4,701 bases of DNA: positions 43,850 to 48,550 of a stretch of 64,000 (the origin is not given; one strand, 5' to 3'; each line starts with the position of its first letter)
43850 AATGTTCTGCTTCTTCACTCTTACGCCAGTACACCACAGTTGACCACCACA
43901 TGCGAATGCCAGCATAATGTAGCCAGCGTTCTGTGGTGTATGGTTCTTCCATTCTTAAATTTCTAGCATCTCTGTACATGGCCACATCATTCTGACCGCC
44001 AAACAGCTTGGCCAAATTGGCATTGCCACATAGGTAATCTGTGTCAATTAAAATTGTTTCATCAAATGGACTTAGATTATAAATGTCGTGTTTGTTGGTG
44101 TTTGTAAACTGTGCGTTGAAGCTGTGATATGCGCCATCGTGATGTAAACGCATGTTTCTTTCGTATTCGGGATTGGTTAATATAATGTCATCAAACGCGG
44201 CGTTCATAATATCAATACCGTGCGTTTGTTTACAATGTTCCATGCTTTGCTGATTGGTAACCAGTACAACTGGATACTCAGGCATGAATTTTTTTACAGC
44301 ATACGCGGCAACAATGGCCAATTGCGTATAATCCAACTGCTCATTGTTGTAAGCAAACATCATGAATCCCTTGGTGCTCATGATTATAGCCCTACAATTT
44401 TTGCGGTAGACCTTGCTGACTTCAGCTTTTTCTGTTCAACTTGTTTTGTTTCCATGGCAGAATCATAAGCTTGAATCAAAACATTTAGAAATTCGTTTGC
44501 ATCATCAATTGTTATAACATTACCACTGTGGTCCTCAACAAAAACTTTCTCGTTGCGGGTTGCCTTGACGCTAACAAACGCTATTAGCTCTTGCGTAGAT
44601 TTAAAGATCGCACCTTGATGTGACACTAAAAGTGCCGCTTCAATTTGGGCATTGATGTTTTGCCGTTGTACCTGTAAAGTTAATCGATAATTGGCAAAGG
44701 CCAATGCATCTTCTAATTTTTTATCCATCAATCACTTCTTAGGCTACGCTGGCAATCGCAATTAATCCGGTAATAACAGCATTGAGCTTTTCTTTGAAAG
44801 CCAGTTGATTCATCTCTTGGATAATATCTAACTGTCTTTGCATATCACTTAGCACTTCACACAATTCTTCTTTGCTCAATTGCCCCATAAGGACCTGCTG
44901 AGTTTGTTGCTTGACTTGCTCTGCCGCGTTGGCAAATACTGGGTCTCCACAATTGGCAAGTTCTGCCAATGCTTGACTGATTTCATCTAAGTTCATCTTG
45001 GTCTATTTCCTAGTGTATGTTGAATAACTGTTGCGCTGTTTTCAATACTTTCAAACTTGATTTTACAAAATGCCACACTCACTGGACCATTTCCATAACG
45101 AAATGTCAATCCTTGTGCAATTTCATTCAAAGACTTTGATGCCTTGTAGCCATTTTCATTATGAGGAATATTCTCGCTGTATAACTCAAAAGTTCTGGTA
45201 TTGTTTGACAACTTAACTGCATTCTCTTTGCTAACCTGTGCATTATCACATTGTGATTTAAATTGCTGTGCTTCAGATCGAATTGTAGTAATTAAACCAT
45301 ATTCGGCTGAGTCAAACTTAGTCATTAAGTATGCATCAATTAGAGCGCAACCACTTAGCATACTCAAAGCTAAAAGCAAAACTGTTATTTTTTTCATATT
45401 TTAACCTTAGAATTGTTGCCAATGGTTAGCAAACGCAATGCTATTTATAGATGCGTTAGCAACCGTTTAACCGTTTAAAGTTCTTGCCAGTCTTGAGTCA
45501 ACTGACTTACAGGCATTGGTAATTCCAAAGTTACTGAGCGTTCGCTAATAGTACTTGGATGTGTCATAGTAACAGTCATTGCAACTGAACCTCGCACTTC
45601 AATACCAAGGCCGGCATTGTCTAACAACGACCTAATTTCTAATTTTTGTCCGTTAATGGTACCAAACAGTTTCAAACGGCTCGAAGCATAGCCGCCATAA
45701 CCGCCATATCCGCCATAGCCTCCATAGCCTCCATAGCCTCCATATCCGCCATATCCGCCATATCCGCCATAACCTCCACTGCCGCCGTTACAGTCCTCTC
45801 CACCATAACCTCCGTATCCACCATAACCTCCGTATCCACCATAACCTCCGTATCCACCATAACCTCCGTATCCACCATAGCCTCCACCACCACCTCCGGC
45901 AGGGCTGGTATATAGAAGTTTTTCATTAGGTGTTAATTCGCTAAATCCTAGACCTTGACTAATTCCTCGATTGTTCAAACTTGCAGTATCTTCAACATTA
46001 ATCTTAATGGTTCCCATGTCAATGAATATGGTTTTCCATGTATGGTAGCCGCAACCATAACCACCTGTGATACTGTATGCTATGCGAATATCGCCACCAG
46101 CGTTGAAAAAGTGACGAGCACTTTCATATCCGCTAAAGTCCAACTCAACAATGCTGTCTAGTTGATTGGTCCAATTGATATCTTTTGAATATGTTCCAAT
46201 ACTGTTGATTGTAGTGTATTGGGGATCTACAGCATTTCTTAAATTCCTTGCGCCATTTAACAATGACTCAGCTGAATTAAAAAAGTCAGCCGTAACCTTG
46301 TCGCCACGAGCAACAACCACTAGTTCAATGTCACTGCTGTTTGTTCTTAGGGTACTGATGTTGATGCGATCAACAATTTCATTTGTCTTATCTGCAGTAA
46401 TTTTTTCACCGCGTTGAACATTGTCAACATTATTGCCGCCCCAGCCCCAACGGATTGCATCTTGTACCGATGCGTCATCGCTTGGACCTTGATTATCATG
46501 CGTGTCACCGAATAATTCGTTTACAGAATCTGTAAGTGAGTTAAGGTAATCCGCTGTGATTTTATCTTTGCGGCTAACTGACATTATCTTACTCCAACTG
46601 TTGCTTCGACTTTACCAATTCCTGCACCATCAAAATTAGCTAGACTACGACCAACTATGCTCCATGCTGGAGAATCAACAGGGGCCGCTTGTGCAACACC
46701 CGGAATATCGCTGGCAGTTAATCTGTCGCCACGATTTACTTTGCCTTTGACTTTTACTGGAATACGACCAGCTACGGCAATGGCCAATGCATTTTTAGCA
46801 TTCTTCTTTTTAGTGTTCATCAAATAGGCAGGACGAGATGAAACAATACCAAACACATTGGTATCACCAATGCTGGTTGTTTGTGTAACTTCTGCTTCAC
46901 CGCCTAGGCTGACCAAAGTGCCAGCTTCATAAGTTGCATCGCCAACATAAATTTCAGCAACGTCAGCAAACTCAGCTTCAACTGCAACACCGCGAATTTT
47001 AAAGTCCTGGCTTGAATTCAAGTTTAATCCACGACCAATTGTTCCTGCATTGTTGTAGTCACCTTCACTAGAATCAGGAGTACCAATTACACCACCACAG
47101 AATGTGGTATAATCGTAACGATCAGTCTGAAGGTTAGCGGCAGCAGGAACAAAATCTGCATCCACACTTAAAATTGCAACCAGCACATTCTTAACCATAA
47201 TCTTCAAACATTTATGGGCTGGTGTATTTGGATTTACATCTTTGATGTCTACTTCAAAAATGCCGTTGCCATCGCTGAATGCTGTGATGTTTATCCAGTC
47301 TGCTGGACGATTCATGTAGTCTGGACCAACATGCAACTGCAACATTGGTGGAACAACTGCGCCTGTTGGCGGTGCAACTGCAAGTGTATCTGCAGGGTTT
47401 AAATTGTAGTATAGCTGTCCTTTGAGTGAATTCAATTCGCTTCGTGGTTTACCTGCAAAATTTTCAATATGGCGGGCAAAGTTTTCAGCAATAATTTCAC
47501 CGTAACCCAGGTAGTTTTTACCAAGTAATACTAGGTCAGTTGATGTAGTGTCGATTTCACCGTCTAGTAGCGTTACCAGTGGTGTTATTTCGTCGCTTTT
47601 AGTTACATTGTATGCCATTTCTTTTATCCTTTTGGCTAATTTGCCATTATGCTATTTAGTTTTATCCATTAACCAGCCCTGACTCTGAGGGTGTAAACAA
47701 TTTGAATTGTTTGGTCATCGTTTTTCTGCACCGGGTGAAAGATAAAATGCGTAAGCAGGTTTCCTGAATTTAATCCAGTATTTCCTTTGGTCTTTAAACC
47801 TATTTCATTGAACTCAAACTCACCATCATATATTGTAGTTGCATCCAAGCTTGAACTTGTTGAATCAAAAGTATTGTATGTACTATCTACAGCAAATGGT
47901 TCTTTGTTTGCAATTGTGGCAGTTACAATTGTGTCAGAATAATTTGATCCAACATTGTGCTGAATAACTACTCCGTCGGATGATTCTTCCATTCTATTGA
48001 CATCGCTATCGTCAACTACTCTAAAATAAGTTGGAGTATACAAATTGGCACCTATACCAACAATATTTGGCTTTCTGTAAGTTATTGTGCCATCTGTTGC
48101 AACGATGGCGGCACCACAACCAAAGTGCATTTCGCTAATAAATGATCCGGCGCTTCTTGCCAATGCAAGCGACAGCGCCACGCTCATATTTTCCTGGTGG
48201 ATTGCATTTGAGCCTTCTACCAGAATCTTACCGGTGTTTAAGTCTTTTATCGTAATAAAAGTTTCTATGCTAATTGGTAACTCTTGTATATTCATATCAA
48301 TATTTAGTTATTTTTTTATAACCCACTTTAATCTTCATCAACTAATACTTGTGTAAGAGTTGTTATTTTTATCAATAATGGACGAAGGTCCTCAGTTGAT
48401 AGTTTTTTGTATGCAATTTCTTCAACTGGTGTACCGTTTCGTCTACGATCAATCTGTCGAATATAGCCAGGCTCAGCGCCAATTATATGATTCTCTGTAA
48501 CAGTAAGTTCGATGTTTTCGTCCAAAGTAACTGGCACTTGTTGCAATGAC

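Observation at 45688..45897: (GGY)9-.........-(GGY)10 insert in a tail-associated protein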

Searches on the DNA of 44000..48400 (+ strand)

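Call 7: search_dna_similar(query=window:44000-48400:+, collection=phages, mode=near, max_rows=20)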
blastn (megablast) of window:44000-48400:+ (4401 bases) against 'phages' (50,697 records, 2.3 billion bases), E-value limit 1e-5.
No match.

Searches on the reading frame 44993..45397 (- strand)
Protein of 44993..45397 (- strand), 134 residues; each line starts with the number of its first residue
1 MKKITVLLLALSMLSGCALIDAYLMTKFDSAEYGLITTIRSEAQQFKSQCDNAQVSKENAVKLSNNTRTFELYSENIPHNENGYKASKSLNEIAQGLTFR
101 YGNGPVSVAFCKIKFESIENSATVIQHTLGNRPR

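Call 5: search_protein_families(library=pfam, proteins=[window:44993-45397:-], max_evalue=0.01)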
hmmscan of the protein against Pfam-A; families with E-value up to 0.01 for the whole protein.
window:44993-45397:- (134 aa): 1 family
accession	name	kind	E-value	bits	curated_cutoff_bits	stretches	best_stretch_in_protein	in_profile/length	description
PF08139.17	LPAM_1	-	0.0022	18.8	20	1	1-18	1-18/18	Prokaryotic membrane lipoprotein lipid attachment site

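Call 9: search_protein_families(library=phrogs, proteins=[window:44993-45397:-], max_evalue=0.01)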
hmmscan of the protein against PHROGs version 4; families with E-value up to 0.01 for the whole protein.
window:44993-45397:- (134 aa): 0 families

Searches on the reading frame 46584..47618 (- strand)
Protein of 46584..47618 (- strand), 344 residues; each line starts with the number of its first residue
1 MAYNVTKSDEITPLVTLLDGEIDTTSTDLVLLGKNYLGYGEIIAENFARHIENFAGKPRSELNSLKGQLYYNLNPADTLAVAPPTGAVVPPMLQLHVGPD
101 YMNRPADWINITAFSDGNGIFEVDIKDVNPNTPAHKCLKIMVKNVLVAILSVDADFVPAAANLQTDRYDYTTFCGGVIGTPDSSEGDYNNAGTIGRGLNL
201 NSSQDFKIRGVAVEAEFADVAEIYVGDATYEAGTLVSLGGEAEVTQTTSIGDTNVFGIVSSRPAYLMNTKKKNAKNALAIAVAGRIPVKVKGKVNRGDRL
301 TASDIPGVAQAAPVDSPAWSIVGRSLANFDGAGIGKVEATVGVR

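Call 5: search_protein_families(library=pfam, proteins=[window:46584-47618:-], max_evalue=0.01)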
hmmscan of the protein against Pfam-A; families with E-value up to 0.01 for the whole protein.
window:46584-47618:- (344 aa): 2 families
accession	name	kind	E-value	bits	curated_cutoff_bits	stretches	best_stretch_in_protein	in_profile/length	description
PF22758.2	Phage_cement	-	0.0025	18.4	27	1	216-312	21-119/146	Structural cement protein (E217 gp24/Pam3 gp6)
PF11962.13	Peptidase_G2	-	0.0048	16.8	25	0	208-269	42-99/228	Peptidase_G2, IMC autoproteolytic cleavage domain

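Call 9: search_protein_families(library=phrogs, proteins=[window:46584-47618:-], max_evalue=0.01)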
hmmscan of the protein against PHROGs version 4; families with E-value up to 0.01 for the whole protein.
window:46584-47618:- (344 aa): 6 families
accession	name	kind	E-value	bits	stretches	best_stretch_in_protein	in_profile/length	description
phrog_6427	-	unknown function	2.8e-15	56.8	1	209-334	542-662/675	-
phrog_22593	-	unknown function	1.4e-11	45.2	1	202-328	268-387/400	-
phrog_15511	-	unknown function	1.7e-07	31.7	1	2-60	3-61/511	-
phrog_19602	-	tail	6.5e-06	26.2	1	206-330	373-495/504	tail fiber protein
phrog_14394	-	head and packaging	9.3e-05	22.6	1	28-72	35-78/366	virion structural protein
phrog_673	-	head and packaging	0.0059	17.6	1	231-328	31-115/260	head scaffolding protein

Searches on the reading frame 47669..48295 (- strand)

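Call 5: search_protein_families(library=pfam, proteins=[window:47669-48295:-], max_evalue=0.01)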
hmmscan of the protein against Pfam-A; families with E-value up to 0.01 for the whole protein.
window:47669-48295:- (208 aa): 0 families

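Call 9: search_protein_families(library=phrogs, proteins=[window:47669-48295:-], max_evalue=0.01)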
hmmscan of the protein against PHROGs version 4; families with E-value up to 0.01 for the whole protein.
window:47669-48295:- (208 aa): 1 family
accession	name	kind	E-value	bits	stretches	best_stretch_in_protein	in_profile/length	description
phrog_11259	-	unknown function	7.1e-46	157.7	1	4-206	7-207/383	-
